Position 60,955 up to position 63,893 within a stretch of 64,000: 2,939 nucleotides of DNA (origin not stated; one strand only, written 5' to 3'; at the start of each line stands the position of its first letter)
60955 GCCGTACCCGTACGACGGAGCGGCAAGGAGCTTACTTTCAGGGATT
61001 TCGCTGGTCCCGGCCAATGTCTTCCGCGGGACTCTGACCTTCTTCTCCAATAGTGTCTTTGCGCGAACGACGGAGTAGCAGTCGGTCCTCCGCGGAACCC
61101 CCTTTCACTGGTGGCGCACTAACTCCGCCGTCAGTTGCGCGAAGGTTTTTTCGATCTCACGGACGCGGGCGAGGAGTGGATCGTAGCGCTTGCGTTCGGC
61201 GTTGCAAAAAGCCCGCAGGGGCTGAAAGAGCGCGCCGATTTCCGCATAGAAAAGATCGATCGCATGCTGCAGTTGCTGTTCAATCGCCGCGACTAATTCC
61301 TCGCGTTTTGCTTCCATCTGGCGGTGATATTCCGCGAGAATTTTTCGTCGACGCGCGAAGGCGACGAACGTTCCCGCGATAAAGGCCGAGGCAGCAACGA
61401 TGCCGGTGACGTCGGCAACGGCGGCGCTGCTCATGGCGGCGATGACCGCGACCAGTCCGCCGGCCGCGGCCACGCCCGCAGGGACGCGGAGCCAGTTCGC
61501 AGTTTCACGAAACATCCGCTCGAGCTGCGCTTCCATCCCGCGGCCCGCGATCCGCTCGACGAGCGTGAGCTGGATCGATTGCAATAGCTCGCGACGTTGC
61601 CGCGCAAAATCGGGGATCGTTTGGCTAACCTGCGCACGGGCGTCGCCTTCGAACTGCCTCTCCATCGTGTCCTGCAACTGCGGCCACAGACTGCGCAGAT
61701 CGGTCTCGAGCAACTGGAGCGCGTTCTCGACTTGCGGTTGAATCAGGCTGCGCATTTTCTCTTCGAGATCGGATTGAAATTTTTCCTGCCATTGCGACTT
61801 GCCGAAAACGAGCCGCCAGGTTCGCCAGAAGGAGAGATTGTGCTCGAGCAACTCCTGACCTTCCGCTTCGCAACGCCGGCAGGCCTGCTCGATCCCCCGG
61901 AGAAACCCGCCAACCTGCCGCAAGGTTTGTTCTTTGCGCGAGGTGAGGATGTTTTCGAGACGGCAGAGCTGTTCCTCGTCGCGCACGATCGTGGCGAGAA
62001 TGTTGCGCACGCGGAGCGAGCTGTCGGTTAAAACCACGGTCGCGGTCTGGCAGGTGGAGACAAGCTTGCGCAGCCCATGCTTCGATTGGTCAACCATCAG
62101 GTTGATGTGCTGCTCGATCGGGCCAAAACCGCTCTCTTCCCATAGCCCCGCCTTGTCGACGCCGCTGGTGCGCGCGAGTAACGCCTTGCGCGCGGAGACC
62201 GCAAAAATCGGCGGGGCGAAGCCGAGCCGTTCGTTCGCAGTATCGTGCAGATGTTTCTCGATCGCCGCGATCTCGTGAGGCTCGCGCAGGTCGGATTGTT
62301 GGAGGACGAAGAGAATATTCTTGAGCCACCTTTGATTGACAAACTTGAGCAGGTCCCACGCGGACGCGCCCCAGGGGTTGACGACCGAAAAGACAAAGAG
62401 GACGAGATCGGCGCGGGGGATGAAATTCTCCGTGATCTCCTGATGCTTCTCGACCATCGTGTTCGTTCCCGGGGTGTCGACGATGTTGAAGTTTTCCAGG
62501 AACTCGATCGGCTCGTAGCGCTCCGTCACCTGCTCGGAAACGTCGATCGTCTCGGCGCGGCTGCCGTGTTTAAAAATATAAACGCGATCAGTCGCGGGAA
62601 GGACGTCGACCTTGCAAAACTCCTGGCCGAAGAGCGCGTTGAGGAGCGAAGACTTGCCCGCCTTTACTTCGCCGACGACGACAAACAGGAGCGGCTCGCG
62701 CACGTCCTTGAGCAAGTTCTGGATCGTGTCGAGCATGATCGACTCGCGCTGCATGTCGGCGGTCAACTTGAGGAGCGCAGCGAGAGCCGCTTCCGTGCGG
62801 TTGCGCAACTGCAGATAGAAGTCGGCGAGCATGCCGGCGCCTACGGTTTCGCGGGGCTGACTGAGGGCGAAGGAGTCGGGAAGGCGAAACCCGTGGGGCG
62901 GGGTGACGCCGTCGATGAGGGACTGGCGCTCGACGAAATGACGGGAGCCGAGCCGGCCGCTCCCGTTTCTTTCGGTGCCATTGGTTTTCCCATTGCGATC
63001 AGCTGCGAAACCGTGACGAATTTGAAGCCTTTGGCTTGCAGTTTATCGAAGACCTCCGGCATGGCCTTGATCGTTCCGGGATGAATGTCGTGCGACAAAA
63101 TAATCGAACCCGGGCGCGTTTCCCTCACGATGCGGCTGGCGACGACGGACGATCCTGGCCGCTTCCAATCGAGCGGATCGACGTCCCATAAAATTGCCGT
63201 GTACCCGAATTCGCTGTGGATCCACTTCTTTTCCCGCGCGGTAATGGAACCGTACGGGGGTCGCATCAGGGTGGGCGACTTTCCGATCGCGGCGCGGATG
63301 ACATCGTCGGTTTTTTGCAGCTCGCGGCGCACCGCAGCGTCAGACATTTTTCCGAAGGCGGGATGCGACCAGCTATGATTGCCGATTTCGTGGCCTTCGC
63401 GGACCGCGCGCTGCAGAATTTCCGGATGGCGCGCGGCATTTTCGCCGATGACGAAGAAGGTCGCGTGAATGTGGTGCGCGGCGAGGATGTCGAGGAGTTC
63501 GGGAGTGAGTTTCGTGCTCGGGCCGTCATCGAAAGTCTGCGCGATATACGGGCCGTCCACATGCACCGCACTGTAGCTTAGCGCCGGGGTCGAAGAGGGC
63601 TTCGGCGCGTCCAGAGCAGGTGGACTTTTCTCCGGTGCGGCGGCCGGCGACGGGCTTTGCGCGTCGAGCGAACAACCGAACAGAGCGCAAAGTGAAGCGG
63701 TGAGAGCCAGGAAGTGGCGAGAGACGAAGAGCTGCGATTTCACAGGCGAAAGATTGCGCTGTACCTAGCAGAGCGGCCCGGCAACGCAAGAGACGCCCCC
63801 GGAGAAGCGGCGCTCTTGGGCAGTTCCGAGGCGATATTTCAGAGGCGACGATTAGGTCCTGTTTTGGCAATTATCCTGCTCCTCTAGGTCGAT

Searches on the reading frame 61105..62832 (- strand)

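Call 28: search_protein_families(library=pfam, proteins=[window:61105-62832:-])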
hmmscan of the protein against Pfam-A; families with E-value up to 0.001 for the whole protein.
window:61105-62832:- (575 aa): 5 families
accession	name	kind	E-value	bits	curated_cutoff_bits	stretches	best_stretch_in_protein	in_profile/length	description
PF00350.29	Dynamin_N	-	1.6e-18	67.7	27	2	51-102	2-53/168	Dynamin family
PF01926.29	MMR_HSR1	-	1.9e-10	41.3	21.9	1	51-177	3-111/113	50S ribosome-binding GTPase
PF04548.22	AIG1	-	0.00013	21.8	27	0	51-151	4-94/212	AIG1 family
PF03193.22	RsgA_GTPase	-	0.00039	20.7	30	0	35-125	95-170/174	RsgA GTPase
PF00009.33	GTP_EFTU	-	0.00083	19.4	26.5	0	49-218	5-173/188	Elongation factor Tu GTP binding domain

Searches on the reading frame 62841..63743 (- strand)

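Call 77: search_protein_families(library=pfam, proteins=[window:62841-63743:-], max_evalue=0.00001)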
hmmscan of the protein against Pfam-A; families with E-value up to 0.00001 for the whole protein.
window:62841-63743:- (300 aa): 1 family
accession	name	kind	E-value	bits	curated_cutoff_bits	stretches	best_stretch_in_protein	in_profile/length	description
PF01522.26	Polysacc_deac_1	-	2e-40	138.1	23.1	1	63-183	5-123/124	Polysaccharide deacetylase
